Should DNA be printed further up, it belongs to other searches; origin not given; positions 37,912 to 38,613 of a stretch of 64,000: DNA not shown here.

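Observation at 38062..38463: AccB (BCCP) homolog that has lost its biotinylation lysine (BADC-like), sitting in the accB position upstream of accC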

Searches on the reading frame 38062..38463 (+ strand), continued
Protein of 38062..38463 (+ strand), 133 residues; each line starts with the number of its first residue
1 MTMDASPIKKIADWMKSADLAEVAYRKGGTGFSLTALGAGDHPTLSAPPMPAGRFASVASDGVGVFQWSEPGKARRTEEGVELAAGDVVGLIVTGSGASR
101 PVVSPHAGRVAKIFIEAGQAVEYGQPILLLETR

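Call 30: list_cluster_members(proteins=[P0097, P0104, P0119, P0124, P0129, P0134, P0140, P0142, P0145, P0149])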
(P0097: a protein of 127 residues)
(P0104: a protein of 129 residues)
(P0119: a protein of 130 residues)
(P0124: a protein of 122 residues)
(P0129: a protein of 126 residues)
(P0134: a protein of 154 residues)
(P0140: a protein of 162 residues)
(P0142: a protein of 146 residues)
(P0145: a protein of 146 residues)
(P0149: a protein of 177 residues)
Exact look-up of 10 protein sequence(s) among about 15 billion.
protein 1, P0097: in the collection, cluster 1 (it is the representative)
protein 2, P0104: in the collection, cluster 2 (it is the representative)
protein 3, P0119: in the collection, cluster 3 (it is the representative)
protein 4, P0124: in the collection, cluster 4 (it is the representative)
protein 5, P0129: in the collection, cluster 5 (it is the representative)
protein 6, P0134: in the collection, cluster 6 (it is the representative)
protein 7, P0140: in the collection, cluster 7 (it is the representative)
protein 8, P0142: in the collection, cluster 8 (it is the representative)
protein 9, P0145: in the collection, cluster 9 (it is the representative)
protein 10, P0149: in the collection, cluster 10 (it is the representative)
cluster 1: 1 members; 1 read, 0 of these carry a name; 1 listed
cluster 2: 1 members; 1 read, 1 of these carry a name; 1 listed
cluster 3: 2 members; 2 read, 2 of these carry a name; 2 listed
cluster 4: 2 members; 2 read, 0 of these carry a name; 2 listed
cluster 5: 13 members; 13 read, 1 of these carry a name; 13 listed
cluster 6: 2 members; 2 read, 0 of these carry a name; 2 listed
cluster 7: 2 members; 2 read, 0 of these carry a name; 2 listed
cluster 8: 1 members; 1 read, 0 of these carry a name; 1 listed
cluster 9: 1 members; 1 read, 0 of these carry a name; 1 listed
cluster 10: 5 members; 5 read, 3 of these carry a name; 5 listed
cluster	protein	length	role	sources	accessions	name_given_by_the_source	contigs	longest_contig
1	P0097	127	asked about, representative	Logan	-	-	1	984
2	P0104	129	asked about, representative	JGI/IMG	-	biotin carboxyl carrier protein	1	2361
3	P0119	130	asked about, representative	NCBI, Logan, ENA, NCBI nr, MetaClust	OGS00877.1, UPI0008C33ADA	MAG: hypothetical protein A3G41_00690 [Elusimicrobia bacterium RIFCSPLOWO2_12_FULL_59_9] | status=active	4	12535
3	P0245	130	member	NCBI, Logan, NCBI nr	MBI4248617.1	MAG: biotin/lipoyl-binding protein [Elusimicrobia bacterium] | biotin/lipoyl-binding protein [Elusimicrobiota bacterium]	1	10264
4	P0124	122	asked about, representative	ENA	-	-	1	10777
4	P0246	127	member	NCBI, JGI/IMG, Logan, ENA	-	-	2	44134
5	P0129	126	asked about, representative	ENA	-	-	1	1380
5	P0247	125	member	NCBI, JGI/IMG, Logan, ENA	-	biotin carboxyl carrier protein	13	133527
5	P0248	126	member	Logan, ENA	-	-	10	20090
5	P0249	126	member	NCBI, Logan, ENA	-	-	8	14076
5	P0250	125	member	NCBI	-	-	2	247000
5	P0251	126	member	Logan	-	-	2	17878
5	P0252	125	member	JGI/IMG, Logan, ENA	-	-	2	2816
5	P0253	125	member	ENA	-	-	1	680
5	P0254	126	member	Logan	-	-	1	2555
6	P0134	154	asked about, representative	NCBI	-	-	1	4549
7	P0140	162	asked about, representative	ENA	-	-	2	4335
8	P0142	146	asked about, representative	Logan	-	-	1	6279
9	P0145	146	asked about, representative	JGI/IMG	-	-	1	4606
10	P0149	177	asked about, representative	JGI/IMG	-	acetyl-CoA carboxylase biotin carboxyl carrier protein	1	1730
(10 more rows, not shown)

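Call 34: fold_search(model_id=the predicted structure, library=pdb)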
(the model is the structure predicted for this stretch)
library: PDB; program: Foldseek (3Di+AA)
matches with E <= 10: 601; with E <= 0.001: 24
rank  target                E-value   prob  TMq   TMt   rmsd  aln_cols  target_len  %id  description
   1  1bdo                  1.3e-05  1.00  0.54  0.87   1.2        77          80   26  STRUCTURE OF THE BIOTINYL DOMAIN OF ACETYL-COENZYME A CARBOXYLASE DETERMINED BY MAD PHASING (released 1996-08-01)
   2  4hr7_G                4.8e-05  1.00  0.54  0.92   1.1        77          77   26  Crystal Structure of Biotin Carboxyl Carrier Protein-Biotin Carboxylase Complex from E.coli (released 2013-03-13)
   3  5gua                  5.1e-05  1.00  0.49  0.89   1.5        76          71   20  Structure of biotin carboxyl carrier protein from pyrococcus horikoshi OT3 (delta N79) A138Y mutant (released 2017-08-30)
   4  4kku_B                9.6e-05  1.00  0.48  0.25   1.9        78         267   20  Structure of BesA (Selenomethinone derivative - P212121) (released 2013-07-10)
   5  4hr7_D                1.1e-04  1.00  0.53  0.88   1.4        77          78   26  Crystal Structure of Biotin Carboxyl Carrier Protein-Biotin Carboxylase Complex from E.coli (released 2013-03-13)
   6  4kkt_A                1.1e-04  1.00  0.48  0.25   1.6        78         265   20  Crystal Structure of BesA (P21 form) (released 2013-07-10)
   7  1a6x_MODEL_1_A        1.4e-04  1.00  0.52  0.76   4.3        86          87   26  STRUCTURE OF THE APO-BIOTIN CARBOXYL CARRIER PROTEIN (APO-BCCP87) OF ESCHERICHIA COLI ACETYL-COA CARBOXYLASE,  (released 1998-10-14)
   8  4kks                  1.9e-04  1.00  0.48  0.24   2.1        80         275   21  Crystal Structure of BesA (C2 form) (released 2013-07-10)
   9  9yx0_A                1.9e-04  1.00  0.47  0.12  13.8       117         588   20  Structure of the 3-methylcrotonyl-coenzyme A carboxylase from Mycobacterium smegmatis (released 2025-11-26)
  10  4kku_A                2.2e-04  1.00  0.47  0.24   2.1        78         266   20  Structure of BesA (Selenomethinone derivative - P212121) (released 2013-07-10)
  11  2evb                  3.2e-04  1.00  0.48  0.84   1.7        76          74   21  Structure of Biotin Carboxyl Carrier Protein (74Val start) from Pyrococcus horikoshi OT3 Ligand Free Form I (released 2006-05-01)
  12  7wtb_A                3.2e-04  1.00  0.46  0.06  11.7       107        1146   16  Cryo-EM structure of human pyruvate carboxylase with acetyl-CoA (released 2022-11-09)
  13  4rcn_A                3.4e-04  1.00  0.50  0.07   2.2        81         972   17  Structure and function of a single-chain, multi-domain long-chain acyl-coa carboxylase (released 2014-11-05)
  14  4kku_C                3.8e-04  1.00  0.47  0.24   2.1        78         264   20  Structure of BesA (Selenomethinone derivative - P212121) (released 2013-07-10)
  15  4rcn_B                4.1e-04  1.00  0.50  0.07   2.2        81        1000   17  Structure and function of a single-chain, multi-domain long-chain acyl-coa carboxylase (released 2014-11-05)
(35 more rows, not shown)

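Call 35: find_encoding_contigs(protein=P0119, flank=10000, max_places=2)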
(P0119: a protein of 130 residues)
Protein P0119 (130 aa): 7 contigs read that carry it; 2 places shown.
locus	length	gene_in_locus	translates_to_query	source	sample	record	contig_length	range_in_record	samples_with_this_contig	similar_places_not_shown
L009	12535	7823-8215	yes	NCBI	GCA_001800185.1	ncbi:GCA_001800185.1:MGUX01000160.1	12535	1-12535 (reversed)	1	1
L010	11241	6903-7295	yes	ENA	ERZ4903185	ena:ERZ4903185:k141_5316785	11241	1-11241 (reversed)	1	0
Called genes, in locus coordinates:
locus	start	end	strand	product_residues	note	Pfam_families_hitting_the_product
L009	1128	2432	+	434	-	PF01590:GAF, PF13185:GAF_2, PF13492:GAF_3, PF13487:HD_5, PF01966:HD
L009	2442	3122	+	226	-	PF00590:TP_methylase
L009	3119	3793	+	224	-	PF01300:Sua5_yciO_yrdC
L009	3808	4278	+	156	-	PF01451:LMWPc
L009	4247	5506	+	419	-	PF00464:SHMT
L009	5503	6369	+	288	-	PF01048:PNP_UDP_1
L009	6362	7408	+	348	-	PF00962:A_deaminase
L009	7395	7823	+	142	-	PF00383:dCMP_cyt_deam_1, PF08211:dCMP_cyt_deam_2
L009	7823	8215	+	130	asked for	PF00364:Biotin_lipoyl, PF25997:BSH_YhbJ (weak)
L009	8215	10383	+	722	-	-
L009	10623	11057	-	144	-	-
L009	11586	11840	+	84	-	-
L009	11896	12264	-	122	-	PF14534:DUF4440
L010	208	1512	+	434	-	PF01590:GAF, PF13185:GAF_2, PF13492:GAF_3, PF13487:HD_5, PF01966:HD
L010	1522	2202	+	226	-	PF00590:TP_methylase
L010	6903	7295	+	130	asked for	PF00364:Biotin_lipoyl, PF25997:BSH_YhbJ (weak)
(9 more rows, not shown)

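Call 36: find_encoding_contigs(protein=P0250, flank=10000, max_places=2)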
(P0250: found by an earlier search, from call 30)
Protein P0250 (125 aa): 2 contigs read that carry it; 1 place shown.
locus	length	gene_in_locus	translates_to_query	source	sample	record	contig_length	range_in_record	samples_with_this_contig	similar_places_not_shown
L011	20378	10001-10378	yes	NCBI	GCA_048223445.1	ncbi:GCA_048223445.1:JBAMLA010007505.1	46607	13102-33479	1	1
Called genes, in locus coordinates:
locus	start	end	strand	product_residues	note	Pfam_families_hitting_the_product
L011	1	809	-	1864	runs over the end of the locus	-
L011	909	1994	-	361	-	PF03739:LptF_LptG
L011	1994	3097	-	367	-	PF03739:LptF_LptG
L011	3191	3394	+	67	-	-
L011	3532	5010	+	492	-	PF02878:PGM_PMM_I, PF02879:PGM_PMM_II, PF02880:PGM_PMM_III, PF00408:PGM_PMM_IV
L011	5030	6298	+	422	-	PF03952:Enolase_N, PF00113:Enolase_C, PF13378:MR_MLE_C (weak), PF07476:MAAL_C (weak)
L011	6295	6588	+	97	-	PF04977:DivIC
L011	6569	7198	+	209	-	PF00753:Lactamase_B, PF12706:Lactamase_B_2 (weak)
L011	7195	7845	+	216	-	PF00702:Hydrolase (weak), PF12710:HAD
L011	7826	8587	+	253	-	PF01790:LGT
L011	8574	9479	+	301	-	PF01479:S4, PF00849:PseudoU_synth_2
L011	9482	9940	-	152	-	PF03073:TspO_MBR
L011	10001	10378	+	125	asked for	PF00364:Biotin_lipoyl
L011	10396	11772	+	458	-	PF00289:Biotin_carb_N, PF02786:CPSase_L_D2, PF02222:ATP-grasp, PF07478:Dala_Dala_lig_C, PF02785:Biotin_carb_C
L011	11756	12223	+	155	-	PF01467:CTP_transf_like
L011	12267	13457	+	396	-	PF00155:Aminotran_1_2, PF00266:Aminotran_5 (weak), PF01053:Cys_Met_Meta_PP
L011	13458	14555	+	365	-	PF00583:Acetyltransf_1 (faint)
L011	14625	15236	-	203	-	PF13353:Fer4_12, PF04055:Radical_SAM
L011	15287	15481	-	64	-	PF13597:NRDD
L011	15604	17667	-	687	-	PF03477:ATP-cone, PF13597:NRDD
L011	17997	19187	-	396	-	PF02073:Peptidase_M29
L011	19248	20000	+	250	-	-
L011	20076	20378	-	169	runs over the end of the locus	PF14345:GDYXXLXY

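Call 39: find_homologous_proteins(query=P0134, max_evalue=1e-10)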
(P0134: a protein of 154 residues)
Query P0134 (154 aa): 2941 proteins with E <= 1e-10 among 3251 candidates; the best 120 are listed.
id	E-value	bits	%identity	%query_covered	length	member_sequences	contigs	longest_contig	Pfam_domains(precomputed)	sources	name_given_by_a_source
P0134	2.2e-91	321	100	100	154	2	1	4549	PF00364.29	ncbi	-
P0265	9.6e-69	248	97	84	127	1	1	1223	PF00364.29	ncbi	ncbi:MAG: biotin/lipoyl-containing protein, partial [bacterium]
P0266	1.1e-64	235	81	97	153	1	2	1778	PF00364.29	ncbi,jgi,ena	-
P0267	5.0e-63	229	77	97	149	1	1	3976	PF00364.29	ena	-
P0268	2.4e-61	224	73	99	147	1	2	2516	PF00364.29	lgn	-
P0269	4.6e-59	217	74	97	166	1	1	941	PF00364.29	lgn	-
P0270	4.6e-28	116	43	97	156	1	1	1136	PF00364.29,PF25917.1,PF25997.1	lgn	-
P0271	2.5e-27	114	44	96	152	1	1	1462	PF25984.1,PF00364.29,PF25997.1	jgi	jgi:acetyl-CoA carboxylase biotin carboxyl carrier protein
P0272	3.4e-27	113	43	95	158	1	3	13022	PF00364.29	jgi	jgi:acetyl-CoA carboxylase biotin carboxyl carrier protein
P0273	1.3e-26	111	44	97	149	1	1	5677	PF00364.29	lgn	-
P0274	6.1e-26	109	42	95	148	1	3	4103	PF25984.1,PF00364.29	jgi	jgi:acetyl-CoA carboxylase biotin carboxyl carrier protein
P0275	6.1e-26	109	43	95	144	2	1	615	PF00364.29,PF25997.1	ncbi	-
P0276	6.7e-26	109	43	96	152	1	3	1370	PF25984.1,PF00364.29,PF25997.1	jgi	jgi:acetyl-CoA carboxylase biotin carboxyl carrier protein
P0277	9.2e-26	109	41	99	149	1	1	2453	PF00364.29,PF25997.1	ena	-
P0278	1.3e-25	108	45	97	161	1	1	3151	PF00364.29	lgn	-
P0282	3.8e-25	107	42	97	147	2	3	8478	PF00364.29,PF25917.1,PF25997.1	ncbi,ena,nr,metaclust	ncbi:MAG: hypothetical protein A2297_02950 [Elusimicrobia bacterium RIFOXYB2_FULL_48_7]|nr:MAG: hypo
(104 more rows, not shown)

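Call 45: find_encoding_contigs(protein=P0282, flank=10000, max_places=3)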
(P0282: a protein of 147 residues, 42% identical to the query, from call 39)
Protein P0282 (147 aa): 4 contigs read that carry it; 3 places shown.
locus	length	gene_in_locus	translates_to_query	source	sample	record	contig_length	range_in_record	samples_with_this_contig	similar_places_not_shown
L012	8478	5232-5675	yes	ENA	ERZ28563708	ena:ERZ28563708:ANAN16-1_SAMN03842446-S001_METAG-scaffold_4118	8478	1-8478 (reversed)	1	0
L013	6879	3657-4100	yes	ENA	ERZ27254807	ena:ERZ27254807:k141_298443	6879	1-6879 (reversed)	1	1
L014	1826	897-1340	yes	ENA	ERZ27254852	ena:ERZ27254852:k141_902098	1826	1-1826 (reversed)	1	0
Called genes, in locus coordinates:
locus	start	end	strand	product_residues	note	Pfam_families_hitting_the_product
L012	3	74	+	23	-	?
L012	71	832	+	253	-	-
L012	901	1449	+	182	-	PF13541:ChlI, PF05362:Lon_C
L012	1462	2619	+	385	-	PF01264:Chorismate_synt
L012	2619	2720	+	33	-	-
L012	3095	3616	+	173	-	PF02224:Cytidylate_kin (faint), PF13238:AAA_18 (weak), PF01202:SKI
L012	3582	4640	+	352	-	PF01321:Creatinase_N, PF00557:Peptidase_M24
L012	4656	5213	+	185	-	PF08207:EFP_N, PF01132:EFP, PF09285:Elong-fact-P_C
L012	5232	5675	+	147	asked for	PF00364:Biotin_lipoyl, PF25997:BSH_YhbJ (weak), PF25917:BSH_RND (weak)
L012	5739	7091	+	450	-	PF00289:Biotin_carb_N, PF02786:CPSase_L_D2, PF07478:Dala_Dala_lig_C, PF02222:ATP-grasp, PF02785:Biotin_carb_C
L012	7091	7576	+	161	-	PF01467:CTP_transf_like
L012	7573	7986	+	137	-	PF17792:ThiD2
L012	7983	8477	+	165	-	?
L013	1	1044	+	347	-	?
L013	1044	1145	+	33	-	-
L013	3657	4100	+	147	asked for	PF00364:Biotin_lipoyl, PF25997:BSH_YhbJ (weak), PF25917:BSH_RND (weak)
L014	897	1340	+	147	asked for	PF00364:Biotin_lipoyl, PF25997:BSH_YhbJ (weak), PF25917:BSH_RND (weak)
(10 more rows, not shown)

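Call 56: find_homologous_proteins(query=P0282, max_evalue=1e-15)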
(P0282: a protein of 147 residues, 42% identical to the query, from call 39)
Query P0282 (147 aa): 3711 proteins with E <= 1e-15 among 8000 candidates; the best 120 are listed.
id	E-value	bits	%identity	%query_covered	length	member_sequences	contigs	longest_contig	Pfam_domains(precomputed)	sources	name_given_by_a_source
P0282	1.2e-88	312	100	100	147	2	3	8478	PF00364.29,PF25917.1,PF25997.1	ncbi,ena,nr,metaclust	ncbi:MAG: hypothetical protein A2297_02950 [Elusimicrobia bacterium RIFOXYB2_FULL_48_7]|nr:MAG: hypo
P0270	2.3e-63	231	78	100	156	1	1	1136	PF00364.29,PF25917.1,PF25997.1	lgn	-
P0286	3.0e-63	230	81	95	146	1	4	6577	PF00364.29,PF25917.1,PF25997.1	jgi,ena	-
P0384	3.9e-62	227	77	95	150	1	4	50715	PF25984.1,PF00364.29,PF25917.1,PF25997.1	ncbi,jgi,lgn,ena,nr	ncbi:MAG: acetyl-CoA carboxylase biotin carboxyl carrier protein [Elusimicrobia bacterium]|nr:acetyl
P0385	2.2e-56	208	71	99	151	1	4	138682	PF00364.29,PF25917.1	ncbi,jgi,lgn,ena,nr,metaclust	ncbi:MAG: hypothetical protein A2252_10285 [Elusimicrobia bacterium RIFOXYA2_FULL_39_19]|nr:MAG: hyp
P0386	7.7e-50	187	63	96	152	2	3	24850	PF00364.29,PF25917.1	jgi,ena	-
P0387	9.4e-50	186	62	95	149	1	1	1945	PF00364.29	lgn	-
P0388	1.3e-49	186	61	100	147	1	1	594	PF00364.29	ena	-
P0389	1.9e-49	185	62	96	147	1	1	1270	PF00364.29,PF25917.1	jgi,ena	-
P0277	3.3e-49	185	61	100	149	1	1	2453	PF00364.29,PF25997.1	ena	-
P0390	9.3e-49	183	64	95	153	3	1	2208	PF00364.29,PF25917.1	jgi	-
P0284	1.5e-48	183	65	97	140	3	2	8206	PF00364.29,PF25917.1,PF25997.1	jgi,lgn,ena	-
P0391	4.3e-48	181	62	96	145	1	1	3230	PF00364.29,PF25997.1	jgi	jgi:biotin carboxyl carrier protein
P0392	9.4e-48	180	65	97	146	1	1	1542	PF00364.29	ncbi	ncbi:MAG: acetyl-CoA carboxylase biotin carboxyl carrier protein, partial [Endomicrobiia bacterium]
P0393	9.6e-48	180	67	94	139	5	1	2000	PF00364.29,PF25917.1,PF25997.1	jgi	-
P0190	2.0e-31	127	47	96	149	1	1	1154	PF00364.29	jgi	jgi:acetyl-CoA carboxylase biotin carboxyl carrier protein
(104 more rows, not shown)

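Call 59: find_encoding_contigs(protein=P0134, flank=10000, max_places=3)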
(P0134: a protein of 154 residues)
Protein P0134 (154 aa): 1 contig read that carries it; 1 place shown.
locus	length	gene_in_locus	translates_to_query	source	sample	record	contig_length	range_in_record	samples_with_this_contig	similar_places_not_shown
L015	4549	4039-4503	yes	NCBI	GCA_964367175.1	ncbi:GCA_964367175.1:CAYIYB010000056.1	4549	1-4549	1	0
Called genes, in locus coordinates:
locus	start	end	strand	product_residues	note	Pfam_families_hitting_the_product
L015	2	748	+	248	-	?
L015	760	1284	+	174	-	PF02224:Cytidylate_kin (faint), PF13238:AAA_18, PF13671:AAA_33 (weak), PF01202:SKI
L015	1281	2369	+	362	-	PF00465:Fe-ADH, PF13685:Fe-ADH_2, PF01761:DHQ_synthase, PF24621:DHQS_C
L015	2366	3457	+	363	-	PF01321:Creatinase_N, PF00557:Peptidase_M24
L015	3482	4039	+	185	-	PF08207:EFP_N, PF01132:EFP, PF09285:Elong-fact-P_C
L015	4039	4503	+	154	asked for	PF00364:Biotin_lipoyl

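Call 61: find_encoding_contigs(protein=P0267, flank=10000, max_places=3)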
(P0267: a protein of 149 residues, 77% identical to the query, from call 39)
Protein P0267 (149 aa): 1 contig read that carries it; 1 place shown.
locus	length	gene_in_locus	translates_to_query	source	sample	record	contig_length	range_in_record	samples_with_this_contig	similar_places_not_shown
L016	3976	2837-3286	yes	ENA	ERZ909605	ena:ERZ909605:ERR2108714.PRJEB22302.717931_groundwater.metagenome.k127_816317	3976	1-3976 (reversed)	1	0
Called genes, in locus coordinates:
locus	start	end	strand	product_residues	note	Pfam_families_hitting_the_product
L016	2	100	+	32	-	?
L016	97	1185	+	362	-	PF00465:Fe-ADH, PF13685:Fe-ADH_2, PF01761:DHQ_synthase, PF24621:DHQS_C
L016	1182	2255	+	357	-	PF01321:Creatinase_N, PF00557:Peptidase_M24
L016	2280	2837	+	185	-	PF08207:EFP_N, PF01132:EFP, PF09285:Elong-fact-P_C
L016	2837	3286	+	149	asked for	PF00364:Biotin_lipoyl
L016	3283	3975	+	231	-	?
